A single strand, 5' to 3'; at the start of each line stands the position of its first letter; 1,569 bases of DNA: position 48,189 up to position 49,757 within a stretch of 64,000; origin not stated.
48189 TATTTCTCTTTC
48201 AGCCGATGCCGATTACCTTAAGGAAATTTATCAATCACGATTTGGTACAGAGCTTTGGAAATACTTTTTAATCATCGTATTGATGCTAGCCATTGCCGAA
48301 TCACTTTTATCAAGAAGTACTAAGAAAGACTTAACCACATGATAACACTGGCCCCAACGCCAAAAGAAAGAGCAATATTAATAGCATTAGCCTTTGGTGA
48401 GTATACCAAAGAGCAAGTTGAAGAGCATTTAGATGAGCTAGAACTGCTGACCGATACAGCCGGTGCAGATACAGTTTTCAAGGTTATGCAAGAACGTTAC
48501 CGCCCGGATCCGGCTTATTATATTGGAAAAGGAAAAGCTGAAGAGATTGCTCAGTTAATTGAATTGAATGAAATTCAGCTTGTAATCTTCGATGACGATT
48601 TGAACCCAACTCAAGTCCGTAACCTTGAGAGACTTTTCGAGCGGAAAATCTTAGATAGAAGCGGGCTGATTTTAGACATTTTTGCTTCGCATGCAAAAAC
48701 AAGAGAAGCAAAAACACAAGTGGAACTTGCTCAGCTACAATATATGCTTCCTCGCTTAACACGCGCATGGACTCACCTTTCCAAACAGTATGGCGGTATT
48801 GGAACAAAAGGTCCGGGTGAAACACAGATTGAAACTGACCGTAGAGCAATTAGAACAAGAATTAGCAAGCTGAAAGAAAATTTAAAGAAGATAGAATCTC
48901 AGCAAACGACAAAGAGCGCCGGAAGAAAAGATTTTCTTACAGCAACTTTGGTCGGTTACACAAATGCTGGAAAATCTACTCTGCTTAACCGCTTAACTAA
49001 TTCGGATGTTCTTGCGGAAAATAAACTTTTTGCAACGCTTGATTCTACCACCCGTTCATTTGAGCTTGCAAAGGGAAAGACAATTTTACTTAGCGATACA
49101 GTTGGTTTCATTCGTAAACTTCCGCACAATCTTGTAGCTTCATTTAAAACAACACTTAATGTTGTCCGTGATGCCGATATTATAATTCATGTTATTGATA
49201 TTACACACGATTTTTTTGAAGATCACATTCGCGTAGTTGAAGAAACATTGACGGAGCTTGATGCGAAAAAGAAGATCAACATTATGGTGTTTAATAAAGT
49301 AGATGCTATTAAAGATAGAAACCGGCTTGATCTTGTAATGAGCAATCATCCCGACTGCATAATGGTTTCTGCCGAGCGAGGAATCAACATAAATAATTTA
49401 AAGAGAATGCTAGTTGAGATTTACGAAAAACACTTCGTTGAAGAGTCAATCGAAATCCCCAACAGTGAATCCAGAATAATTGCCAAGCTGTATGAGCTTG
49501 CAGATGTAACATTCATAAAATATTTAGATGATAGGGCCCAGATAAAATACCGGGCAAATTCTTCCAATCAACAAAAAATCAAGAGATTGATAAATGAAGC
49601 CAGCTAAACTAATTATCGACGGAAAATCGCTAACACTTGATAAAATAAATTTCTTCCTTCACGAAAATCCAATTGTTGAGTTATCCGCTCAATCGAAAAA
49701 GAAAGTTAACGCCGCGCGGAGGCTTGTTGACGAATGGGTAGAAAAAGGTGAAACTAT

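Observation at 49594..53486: Two diverged MIO-dependent ammonia-lyase paralogues in tandem, split by an IS200-type transposase gene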

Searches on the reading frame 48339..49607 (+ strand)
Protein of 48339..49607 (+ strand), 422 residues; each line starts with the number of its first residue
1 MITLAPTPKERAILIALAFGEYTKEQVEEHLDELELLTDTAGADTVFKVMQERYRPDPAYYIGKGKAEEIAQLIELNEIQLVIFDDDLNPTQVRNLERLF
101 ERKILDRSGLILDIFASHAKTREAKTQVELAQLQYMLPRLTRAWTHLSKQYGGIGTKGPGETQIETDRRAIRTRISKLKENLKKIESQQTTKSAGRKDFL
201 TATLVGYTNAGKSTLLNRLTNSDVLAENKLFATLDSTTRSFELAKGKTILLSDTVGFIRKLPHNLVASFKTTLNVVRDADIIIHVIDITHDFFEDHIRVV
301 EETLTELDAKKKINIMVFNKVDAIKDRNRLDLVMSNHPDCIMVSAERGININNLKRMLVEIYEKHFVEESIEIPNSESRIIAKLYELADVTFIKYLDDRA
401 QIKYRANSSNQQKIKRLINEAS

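Call 3: search_protein_families(library=pfam, proteins=[window:48339-49607:+])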
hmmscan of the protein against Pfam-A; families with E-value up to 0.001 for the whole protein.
window:48339-49607:+ (422 aa): 10 families
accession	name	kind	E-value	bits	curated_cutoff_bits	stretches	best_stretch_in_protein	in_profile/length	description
PF13167.11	GTP-bdg_N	-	2.5e-33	114.9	25.4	1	28-116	1-89/89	GTP-binding GTPase N-terminal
PF16360.10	GTP-bdg_M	-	6.7e-33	113.5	29.5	1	118-196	1-79/79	GTP-binding GTPase Middle Region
PF01926.29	MMR_HSR1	-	9.4e-22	77.7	21.9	1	203-320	3-113/113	50S ribosome-binding GTPase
PF00350.29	Dynamin_N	-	7.6e-07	29.7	27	0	204-233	3-32/168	Dynamin family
PF02421.24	FeoB_N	-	2e-06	27.9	27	1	201-355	2-153/156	Ferrous iron transport protein B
PF03193.22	RsgA_GTPase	-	2.2e-06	28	30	1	200-257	107-168/174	RsgA GTPase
PF04670.18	Gtr1_RagA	-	1.2e-05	25.3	22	1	204-356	4-155/232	Gtr1/RagA G protein conserved region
PF16897.10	MMR_HSR1_Xtn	-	7.5e-05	23.1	35.2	1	278-358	31-100/106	C-terminal region of MMR_HSR1 domain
PF00009.33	GTP_EFTU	-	0.00015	21.9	26.5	1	201-336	5-145/188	Elongation factor Tu GTP binding domain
PF00071.28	Ras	-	0.00061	19.9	21.6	0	204-327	4-120/162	Ras family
